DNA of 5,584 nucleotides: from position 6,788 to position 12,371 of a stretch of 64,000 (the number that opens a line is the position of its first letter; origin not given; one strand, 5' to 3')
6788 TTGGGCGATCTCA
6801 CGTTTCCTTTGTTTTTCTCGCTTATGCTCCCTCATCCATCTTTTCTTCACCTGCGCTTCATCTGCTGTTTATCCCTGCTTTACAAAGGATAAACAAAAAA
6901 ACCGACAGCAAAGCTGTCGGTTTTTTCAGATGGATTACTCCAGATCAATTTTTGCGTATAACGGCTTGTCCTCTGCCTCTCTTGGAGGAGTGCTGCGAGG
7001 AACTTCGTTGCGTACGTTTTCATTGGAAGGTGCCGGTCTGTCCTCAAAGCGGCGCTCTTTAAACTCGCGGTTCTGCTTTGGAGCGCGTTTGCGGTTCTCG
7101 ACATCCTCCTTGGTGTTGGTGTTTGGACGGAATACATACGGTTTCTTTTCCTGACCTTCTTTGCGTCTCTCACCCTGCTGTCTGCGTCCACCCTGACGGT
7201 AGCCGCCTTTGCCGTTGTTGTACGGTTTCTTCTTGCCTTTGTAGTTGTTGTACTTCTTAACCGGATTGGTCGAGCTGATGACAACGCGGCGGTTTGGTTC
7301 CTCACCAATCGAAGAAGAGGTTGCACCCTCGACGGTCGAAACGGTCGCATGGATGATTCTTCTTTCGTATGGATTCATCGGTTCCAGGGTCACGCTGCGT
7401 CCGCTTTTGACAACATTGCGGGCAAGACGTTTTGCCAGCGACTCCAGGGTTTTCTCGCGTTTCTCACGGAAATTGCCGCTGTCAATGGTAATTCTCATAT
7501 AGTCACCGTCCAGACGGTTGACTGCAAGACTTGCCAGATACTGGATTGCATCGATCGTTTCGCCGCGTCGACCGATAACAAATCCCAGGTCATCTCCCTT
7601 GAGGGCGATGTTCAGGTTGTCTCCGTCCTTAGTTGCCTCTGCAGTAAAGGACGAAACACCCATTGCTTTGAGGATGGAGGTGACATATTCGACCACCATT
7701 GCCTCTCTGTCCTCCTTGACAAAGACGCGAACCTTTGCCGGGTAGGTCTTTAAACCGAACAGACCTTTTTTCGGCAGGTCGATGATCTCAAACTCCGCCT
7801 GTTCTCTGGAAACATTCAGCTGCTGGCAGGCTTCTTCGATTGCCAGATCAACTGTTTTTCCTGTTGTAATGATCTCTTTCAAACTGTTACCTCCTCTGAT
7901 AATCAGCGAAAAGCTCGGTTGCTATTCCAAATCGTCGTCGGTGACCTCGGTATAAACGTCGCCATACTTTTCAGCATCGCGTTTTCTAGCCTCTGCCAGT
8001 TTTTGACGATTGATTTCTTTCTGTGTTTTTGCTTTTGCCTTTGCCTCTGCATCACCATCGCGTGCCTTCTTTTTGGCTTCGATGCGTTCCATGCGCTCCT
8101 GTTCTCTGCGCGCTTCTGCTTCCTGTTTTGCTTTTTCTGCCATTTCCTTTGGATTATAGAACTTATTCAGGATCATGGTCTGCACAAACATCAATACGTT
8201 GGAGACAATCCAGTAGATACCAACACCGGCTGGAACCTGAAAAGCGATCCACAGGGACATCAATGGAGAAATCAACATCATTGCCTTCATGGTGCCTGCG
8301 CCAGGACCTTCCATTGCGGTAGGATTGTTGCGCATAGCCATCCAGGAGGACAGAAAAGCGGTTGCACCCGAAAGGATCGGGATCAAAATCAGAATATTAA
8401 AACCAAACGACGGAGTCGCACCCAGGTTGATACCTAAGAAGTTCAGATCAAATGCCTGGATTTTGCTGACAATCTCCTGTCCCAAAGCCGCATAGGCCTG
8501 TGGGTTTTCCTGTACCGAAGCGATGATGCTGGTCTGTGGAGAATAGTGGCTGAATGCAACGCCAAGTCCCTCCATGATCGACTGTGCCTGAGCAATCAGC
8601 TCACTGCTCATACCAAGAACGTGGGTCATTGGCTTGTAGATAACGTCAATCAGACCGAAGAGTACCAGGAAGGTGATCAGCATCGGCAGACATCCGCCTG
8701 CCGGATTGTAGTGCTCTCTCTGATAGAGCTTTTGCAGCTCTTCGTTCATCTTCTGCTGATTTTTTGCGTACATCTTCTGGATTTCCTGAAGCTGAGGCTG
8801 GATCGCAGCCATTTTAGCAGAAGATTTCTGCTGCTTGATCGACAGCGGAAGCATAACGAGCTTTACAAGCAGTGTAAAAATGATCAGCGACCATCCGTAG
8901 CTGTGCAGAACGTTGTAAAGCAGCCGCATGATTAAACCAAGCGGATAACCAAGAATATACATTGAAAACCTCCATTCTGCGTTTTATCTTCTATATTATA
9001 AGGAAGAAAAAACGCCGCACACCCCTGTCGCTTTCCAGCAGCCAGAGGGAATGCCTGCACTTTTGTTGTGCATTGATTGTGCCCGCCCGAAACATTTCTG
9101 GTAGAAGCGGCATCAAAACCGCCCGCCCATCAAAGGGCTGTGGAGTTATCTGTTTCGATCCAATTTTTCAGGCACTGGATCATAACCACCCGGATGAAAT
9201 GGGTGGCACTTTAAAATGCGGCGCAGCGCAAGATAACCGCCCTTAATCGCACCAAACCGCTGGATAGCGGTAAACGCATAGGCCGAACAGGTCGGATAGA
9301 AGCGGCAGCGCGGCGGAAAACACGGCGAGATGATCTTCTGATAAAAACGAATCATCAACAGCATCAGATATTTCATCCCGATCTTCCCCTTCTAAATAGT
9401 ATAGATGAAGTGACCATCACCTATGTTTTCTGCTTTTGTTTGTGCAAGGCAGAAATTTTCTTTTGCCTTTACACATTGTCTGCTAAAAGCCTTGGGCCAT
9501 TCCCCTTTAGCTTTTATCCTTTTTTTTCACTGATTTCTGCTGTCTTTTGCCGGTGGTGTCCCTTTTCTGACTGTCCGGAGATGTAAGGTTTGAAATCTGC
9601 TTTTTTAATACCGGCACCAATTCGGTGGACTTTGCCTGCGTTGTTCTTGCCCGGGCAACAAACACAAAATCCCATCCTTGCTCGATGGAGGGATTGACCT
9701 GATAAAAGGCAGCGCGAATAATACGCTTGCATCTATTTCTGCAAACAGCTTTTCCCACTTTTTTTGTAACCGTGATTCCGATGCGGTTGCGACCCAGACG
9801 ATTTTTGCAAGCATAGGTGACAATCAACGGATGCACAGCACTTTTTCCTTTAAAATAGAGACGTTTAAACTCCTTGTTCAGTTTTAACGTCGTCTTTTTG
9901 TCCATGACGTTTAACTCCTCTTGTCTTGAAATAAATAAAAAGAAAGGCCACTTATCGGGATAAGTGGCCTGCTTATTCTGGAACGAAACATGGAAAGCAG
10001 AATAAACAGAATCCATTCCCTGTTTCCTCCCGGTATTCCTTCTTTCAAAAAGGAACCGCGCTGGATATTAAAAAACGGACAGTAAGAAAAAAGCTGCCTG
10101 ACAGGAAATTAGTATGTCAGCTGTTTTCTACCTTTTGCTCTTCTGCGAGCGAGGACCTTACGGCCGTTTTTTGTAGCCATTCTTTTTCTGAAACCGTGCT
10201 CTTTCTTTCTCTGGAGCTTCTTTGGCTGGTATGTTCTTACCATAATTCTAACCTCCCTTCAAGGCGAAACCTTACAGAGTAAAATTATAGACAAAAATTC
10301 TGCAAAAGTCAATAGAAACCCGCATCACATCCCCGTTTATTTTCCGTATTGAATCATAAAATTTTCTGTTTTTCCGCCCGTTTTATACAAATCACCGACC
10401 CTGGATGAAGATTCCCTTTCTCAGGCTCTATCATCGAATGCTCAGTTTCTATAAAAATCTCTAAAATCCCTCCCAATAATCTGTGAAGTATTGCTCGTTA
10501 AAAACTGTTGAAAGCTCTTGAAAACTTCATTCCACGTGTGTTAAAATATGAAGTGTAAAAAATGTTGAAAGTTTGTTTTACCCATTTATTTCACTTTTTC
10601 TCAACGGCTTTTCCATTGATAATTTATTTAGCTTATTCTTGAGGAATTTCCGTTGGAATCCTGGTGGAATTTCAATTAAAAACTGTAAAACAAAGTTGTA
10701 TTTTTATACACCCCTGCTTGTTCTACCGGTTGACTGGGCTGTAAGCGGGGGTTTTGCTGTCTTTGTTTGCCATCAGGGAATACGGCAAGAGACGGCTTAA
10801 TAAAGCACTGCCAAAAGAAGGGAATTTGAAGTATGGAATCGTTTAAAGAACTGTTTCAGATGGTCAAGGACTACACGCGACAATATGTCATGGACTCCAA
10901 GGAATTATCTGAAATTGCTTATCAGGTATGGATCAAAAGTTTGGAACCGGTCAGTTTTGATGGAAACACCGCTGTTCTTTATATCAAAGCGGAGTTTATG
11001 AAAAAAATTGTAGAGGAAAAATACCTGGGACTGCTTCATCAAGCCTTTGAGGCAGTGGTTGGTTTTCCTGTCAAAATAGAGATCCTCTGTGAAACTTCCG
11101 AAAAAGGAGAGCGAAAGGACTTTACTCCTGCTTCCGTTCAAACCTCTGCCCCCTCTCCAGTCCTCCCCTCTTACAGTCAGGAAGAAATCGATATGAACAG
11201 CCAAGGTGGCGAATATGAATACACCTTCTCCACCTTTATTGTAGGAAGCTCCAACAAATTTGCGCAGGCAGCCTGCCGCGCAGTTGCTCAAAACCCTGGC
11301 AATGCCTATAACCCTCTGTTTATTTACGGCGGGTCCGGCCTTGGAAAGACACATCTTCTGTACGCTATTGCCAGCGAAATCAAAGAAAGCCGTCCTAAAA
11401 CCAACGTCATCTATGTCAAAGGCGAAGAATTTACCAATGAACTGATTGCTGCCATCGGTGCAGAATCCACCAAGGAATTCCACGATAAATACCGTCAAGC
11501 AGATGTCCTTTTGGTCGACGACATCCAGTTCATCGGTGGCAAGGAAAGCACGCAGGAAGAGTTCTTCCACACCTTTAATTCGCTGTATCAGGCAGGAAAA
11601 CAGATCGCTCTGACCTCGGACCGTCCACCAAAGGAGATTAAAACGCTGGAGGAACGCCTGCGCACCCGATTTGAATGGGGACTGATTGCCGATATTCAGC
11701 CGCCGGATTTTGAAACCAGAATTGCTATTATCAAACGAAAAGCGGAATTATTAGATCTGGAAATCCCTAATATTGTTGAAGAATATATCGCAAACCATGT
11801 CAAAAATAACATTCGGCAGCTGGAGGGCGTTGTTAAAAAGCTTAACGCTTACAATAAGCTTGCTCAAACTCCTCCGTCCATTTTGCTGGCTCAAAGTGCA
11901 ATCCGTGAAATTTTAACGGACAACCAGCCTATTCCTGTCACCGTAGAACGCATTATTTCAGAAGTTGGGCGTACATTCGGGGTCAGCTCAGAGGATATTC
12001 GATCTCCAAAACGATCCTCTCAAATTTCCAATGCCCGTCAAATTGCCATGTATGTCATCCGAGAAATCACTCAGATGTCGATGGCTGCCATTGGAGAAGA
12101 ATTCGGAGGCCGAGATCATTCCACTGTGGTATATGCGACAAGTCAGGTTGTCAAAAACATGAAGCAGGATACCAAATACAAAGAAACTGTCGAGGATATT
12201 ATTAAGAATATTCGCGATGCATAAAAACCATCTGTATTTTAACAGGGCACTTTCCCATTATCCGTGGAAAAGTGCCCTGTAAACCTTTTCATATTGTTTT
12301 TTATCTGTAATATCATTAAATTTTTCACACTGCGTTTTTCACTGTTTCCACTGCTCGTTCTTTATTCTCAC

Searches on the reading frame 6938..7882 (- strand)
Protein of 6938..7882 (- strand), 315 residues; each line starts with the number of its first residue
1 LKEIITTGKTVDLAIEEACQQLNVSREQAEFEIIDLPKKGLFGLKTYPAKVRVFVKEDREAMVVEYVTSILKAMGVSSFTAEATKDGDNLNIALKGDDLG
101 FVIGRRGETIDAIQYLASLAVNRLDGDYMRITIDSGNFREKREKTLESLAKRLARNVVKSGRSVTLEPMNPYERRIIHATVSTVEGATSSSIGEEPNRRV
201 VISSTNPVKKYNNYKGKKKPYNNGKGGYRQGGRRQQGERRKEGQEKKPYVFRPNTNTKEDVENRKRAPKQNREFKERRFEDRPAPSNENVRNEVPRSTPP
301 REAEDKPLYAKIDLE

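Call 22: search_protein_families(library=ncbifam, proteins=[window:6938-7882:-], max_evalue=0.00001)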
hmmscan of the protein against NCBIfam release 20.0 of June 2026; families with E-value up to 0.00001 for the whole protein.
window:6938-7882:- (315 aa): 1 family
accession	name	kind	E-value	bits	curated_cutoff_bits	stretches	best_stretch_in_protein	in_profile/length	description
NF041568.1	Jag_EloR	equivalog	1.1e-67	228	145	1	4-203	2-202/203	RNA-binding cell elongation regulator Jag/EloR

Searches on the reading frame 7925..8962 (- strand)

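Call 22: search_protein_families(library=ncbifam, proteins=[window:7925-8962:-], max_evalue=0.00001)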
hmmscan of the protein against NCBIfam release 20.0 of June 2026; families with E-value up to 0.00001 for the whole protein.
window:7925-8962:- (346 aa): 20 families
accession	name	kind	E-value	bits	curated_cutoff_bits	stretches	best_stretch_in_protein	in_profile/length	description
TIGR03592.1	yidC_oxa1_cterm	subfamily_domain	8.3e-49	166.2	84.3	1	21-267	1-191/191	membrane protein insertase YidC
NF002356.0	PRK01318.2-3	equivalog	5.1e-35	120.9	460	2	12-105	363-458/627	membrane protein insertase YidC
NF002350.0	PRK01315.1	equivalog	1.4e-34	119.7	282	1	21-326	41-318/329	membrane protein insertase YidC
NF002355.0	PRK01318.2-2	equivalog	2.3e-34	118.8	891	2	8-105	383-480/602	membrane protein insertase YidC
NF002803.0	PRK02944.1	equivalog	3.4e-31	108.6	377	2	5-110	41-151/255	YidC family membrane integrase SpoIIIJ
NF002352.0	PRK01318.1-3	equivalog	1.6e-30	106.7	447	1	1-105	351-455/562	membrane protein insertase YidC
NF002353.0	PRK01318.1-4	equivalog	2.9e-30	105.5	365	2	2-109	357-464/596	membrane protein insertase YidC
NF002357.0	PRK01318.2-4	equivalog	4.7e-30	104.8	479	2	7-110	320-423/532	membrane protein insertase YidC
NF002899.0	PRK03449.1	equivalog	1.5e-29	103.3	276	1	22-326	30-329/359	membrane protein insertase YidC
NF002734.0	PRK02654.1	equivalog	4.1e-29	101.6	324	2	11-106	16-114/384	membrane protein insertase YidC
NF002358.0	PRK01318.2-5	equivalog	2.7e-27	95.8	605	1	1-108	320-427/545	membrane protein insertase YidC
NF002359.0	PRK01318.2-6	equivalog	1e-25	90.1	600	2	15-106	374-464/624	membrane protein insertase YidC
NF002351.0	PRK01318.1-1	equivalog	1.4e-25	90.1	740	1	4-104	335-435/545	membrane protein insertase YidC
NF002354.0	PRK01318.2-1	equivalog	2.5e-24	85.7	1094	1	11-113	342-444/548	membrane protein insertase YidC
NF002687.0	PRK02463.1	equivalog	6.1e-24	84.4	425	2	174-320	167-300/307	membrane protein insertase YidC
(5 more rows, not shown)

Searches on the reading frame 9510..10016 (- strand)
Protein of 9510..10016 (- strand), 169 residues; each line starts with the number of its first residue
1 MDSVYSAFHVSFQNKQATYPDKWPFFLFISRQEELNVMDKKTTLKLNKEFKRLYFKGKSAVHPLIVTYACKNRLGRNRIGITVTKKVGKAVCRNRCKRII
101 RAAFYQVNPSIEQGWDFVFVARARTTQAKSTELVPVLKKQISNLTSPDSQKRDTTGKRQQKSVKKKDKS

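Call 22: search_protein_families(library=ncbifam, proteins=[window:9510-10016:-], max_evalue=0.00001)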
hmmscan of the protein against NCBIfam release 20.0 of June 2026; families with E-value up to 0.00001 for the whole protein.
window:9510-10016:- (169 aa): 1 family
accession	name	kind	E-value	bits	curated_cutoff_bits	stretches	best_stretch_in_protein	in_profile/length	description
TIGR00188.1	rnpA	equivalog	5.7e-22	78.1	38.35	1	38-141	1-104/111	ribonuclease P protein component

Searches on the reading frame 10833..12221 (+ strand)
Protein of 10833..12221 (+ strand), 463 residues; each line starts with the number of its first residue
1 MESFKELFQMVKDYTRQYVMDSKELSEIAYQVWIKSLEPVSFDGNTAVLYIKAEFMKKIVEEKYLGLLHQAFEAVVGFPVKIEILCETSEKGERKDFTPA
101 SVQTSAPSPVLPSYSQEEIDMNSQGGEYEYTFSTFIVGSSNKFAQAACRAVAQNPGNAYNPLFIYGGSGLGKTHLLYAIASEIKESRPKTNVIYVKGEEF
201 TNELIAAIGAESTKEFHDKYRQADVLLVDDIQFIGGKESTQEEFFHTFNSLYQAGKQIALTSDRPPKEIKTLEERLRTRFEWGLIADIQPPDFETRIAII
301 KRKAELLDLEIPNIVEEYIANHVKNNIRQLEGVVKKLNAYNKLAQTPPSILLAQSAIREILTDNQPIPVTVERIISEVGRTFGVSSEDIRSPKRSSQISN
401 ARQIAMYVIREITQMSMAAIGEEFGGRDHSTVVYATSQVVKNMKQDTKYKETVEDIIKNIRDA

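Call 22: search_protein_families(library=ncbifam, proteins=[window:10833-12221:+], max_evalue=0.00001)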
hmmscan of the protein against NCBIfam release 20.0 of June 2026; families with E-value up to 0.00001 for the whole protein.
window:10833-12221:+ (463 aa): 14 families
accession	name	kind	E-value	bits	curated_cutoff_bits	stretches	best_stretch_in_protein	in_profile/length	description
TIGR00362.1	DnaA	equivalog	7.9e-151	503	343.9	1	23-460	10-437/437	chromosomal replication initiator protein DnaA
NF001154.0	PRK00149.3-3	equivalog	1.9e-99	333.7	410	1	20-461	19-459/462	chromosomal replication initiator protein DnaA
NF009087.0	PRK12422.1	equivalog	1e-73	249.1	657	1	23-461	13-444/455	chromosomal replication initiator protein DnaA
TIGR03420.1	DnaA_homol_Hda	equivalog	9.7e-34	116.9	194.8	1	129-347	11-215/226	DnaA regulatory inactivator Hda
NF005982.0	PRK08084.1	equivalog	6.4e-19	68.4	268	1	130-344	19-220/235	DnaA inactivator Hda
NF038214.1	IS21_help_AAA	equivalog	2.4e-14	53.6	200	1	160-268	91-196/232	IS21-like element helper ATPase IstB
NF005304.0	PRK06835.1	equivalog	5.3e-12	45.5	215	1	148-279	172-304/330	ATP-binding protein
NF006505.0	PRK08939.1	equivalog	8.8e-12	44.9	228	1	154-231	151-226/306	primosomal protein DnaI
NF005992.0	PRK08116.1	subfamily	9.4e-12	44.6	189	1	128-279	80-236/269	hypothetical protein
NF006485.0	PRK08903.1-5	equivalog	1.7e-10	40.9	289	1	132-353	17-221/233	DnaA regulatory inactivator Hda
NF004686.0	PRK06030.1-1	equivalog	2.2e-09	37.4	148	1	372-454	53-134/151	hypothetical protein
NF005378.0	PRK06921.1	subfamily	2.9e-08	33.1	207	1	157-280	115-240/266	hypothetical protein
NF006486.0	PRK08903.1-6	equivalog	4e-07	29.8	307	1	162-341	39-200/222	DnaA regulatory inactivator Hda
NF053861.1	DS8_antiphage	equivalog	1.7e-06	26.1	790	1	157-336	368-552/994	anti-phage protein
